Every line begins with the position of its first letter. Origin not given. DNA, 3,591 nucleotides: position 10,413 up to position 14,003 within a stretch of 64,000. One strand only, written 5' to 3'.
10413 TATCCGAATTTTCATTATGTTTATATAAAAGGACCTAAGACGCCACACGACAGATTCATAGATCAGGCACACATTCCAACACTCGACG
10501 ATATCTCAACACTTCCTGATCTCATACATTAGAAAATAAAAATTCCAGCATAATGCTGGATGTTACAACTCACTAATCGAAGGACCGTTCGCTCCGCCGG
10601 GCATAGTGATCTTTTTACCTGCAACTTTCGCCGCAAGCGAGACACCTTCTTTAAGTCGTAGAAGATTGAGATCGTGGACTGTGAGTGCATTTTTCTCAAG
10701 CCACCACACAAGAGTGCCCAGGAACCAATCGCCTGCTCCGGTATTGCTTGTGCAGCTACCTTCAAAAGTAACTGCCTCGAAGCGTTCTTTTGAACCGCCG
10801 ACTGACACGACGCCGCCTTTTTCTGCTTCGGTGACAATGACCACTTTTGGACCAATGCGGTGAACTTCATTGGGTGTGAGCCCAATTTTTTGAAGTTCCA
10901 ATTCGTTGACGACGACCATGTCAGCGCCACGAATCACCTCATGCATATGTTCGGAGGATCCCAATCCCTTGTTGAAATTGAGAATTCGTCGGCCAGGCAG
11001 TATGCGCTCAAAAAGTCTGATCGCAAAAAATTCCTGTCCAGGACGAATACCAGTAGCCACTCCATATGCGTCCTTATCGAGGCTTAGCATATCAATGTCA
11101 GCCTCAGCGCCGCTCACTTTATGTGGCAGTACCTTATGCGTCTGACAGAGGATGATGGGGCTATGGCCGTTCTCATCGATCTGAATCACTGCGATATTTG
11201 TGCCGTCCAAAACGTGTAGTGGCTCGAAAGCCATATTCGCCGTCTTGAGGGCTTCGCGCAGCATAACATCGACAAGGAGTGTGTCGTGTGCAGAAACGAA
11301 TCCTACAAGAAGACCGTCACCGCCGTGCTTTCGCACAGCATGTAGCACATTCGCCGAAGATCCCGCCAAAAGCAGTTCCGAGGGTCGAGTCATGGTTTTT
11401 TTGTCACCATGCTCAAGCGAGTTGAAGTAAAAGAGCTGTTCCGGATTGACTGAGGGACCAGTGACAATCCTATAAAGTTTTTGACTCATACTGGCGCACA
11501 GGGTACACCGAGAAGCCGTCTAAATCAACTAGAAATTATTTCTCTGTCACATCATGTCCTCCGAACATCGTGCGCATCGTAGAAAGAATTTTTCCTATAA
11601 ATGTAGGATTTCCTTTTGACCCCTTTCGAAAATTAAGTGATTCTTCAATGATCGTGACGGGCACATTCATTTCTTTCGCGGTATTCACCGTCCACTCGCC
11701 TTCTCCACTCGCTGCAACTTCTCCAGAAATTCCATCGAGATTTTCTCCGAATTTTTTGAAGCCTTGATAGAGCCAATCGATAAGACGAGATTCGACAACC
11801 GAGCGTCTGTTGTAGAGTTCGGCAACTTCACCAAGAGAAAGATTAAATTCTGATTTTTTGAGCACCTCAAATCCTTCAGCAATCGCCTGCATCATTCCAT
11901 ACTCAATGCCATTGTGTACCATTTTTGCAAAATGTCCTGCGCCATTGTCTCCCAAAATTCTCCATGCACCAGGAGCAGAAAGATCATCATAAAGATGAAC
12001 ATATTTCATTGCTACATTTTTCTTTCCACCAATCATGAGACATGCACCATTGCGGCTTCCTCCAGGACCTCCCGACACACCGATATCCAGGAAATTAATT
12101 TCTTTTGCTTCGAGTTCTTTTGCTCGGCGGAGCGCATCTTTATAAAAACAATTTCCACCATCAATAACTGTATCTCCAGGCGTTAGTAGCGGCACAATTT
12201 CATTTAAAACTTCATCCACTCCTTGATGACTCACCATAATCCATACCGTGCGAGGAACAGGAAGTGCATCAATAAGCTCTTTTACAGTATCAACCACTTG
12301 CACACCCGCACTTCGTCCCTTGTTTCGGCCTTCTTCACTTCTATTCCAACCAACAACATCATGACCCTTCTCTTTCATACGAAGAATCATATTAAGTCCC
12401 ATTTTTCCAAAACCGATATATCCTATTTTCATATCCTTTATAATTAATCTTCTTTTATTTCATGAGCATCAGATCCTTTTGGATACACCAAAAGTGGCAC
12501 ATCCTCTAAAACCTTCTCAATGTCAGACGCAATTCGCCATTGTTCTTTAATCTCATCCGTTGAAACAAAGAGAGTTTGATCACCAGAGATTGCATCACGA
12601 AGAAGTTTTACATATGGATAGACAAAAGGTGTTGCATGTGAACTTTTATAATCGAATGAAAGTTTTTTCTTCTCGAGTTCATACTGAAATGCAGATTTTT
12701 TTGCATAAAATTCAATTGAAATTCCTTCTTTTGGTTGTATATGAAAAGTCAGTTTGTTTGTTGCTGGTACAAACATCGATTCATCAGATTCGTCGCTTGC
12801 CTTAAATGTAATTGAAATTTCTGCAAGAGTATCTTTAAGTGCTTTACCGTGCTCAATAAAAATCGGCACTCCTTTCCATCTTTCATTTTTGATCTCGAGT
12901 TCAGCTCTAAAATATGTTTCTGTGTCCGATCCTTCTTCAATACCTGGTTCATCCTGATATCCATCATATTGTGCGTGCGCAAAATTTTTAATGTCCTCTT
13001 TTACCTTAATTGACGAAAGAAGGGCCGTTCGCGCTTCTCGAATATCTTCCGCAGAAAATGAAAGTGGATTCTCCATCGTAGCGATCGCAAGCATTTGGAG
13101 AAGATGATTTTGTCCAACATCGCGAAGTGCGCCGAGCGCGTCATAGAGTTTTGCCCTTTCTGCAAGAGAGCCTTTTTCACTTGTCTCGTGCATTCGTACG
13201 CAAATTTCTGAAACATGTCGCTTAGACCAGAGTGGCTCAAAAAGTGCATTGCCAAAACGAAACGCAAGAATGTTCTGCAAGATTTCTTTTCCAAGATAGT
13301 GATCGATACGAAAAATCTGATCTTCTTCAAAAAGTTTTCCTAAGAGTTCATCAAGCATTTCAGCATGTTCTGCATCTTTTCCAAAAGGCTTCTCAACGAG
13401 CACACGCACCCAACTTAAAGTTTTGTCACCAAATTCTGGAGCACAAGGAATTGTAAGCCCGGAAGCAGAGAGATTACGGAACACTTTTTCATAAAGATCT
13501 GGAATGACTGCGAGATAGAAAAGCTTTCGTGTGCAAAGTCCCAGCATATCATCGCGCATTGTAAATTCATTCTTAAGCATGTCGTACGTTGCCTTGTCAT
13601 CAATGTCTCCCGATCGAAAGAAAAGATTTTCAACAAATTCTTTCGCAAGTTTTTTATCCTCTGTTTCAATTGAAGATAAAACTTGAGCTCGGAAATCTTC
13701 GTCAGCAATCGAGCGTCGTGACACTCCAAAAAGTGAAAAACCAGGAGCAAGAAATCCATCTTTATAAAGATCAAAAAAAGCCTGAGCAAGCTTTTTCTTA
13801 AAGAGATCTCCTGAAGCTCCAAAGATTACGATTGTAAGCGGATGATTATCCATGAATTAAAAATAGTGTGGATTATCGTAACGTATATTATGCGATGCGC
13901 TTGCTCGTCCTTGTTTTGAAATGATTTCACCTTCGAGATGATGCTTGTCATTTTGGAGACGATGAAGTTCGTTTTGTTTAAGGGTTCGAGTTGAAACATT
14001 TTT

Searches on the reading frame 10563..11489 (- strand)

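Call 91: search_protein_families(library=pfam, proteins=[window:10563-11489:-], max_evalue=10)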
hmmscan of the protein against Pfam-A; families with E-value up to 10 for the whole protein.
window:10563-11489:- (308 aa): 2 families
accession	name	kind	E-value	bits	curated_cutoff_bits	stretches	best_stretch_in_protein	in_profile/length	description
PF00294.29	PfkB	-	1.4e-10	41.4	25.8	1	41-301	35-297/302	pfkB family carbohydrate kinase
PF02515.22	CoA_transf_3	-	0.1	12.2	23.3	1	179-220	75-118/366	CoA-transferase family III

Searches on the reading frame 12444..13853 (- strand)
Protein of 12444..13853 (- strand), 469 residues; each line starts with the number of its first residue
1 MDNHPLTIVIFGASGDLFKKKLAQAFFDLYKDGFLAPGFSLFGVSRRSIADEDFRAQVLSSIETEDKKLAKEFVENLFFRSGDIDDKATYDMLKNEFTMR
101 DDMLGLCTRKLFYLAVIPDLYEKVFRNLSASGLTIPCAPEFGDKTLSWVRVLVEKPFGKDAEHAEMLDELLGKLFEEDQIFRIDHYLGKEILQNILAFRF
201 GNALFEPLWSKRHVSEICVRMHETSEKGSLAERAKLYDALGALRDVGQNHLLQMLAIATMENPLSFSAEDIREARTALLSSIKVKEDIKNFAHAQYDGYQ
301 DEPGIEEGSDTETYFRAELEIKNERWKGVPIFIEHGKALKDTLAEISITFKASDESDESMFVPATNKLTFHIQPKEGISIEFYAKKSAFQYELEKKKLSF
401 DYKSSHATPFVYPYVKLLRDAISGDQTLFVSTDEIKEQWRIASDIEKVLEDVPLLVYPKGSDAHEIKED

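Call 91: search_protein_families(library=pfam, proteins=[window:12444-13853:-], max_evalue=10)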
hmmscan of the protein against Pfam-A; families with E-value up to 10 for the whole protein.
window:12444-13853:- (469 aa): 2 families
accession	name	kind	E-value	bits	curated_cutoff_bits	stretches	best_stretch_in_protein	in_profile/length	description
PF02781.21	G6PD_C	-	2.5e-73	247.2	27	1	196-462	1-279/296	Glucose-6-phosphate dehydrogenase, C-terminal domain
PF00479.28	G6PD_N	-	1.3e-49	169.8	22.1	1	9-194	1-183/183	Glucose-6-phosphate dehydrogenase, NAD binding domain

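Call 92: find_homologous_proteins(query=window:12444-13853:-)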
Query window:12444-13853:- (469 aa): 8000 proteins with E <= 0.001 among 8000 candidates; the best 120 are listed.
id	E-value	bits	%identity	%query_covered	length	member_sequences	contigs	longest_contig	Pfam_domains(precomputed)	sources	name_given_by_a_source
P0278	0.0e+0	1048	100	100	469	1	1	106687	PF02781.22,PF00479.29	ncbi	-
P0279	3.4e-191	654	62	99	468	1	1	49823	PF02781.22,PF00479.29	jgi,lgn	-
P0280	9.0e-184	630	62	99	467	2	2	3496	PF02781.22,PF00479.29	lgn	-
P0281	1.9e-183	629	61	99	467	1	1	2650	PF02781.22,PF00479.29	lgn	-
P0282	1.9e-179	616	59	97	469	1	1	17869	PF02781.22,PF00479.29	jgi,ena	-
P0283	5.0e-179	614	59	99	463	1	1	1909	PF02781.22,PF00479.29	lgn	-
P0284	5.8e-179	614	61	100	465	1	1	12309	PF02781.22,PF00479.29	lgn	-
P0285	6.9e-176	604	60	99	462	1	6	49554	PF02781.22,PF00479.29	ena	-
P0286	2.3e-175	602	58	100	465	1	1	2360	PF02781.22,PF00479.29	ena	-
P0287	9.2e-147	508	52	97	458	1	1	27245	PF02781.22,PF00479.29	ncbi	-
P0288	5.6e-143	495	50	99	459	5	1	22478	PF02781.22,PF00479.29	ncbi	-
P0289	3.8e-142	493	50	99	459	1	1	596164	PF02781.22,PF00479.29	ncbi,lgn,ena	-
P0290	8.4e-134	465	49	100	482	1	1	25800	PF02781.22,PF00479.29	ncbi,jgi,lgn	-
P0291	4.2e-133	463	48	99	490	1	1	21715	PF02781.22,PF00479.29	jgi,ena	-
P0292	4.3e-131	456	48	100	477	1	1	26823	PF02781.22,PF00479.29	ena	-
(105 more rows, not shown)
